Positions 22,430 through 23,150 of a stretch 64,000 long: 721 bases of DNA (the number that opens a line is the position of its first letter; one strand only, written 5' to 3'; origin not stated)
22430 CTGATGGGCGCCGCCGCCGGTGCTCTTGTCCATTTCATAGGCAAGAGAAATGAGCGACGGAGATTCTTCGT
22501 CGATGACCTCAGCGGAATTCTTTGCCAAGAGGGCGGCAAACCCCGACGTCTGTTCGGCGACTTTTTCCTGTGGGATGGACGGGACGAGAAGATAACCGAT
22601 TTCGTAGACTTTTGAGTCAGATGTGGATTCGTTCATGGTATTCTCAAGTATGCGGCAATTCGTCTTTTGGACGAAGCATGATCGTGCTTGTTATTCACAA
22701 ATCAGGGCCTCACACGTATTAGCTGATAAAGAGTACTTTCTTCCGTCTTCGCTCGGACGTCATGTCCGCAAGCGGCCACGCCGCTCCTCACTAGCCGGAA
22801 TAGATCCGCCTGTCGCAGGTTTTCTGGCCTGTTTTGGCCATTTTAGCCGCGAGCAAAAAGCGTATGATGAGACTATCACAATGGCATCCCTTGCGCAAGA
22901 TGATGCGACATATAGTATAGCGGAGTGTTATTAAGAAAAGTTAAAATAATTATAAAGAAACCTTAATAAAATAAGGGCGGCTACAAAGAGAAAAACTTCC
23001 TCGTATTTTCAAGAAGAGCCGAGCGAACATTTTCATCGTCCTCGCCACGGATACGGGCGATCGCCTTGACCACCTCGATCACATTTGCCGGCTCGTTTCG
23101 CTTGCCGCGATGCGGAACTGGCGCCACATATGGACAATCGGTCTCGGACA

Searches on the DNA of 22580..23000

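Call 73: search_rna_families(source=window, start=22580, end=23000, threshold=evalue, max_evalue=1)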
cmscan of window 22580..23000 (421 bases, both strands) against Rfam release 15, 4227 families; matches with E-value up to 1: 1.
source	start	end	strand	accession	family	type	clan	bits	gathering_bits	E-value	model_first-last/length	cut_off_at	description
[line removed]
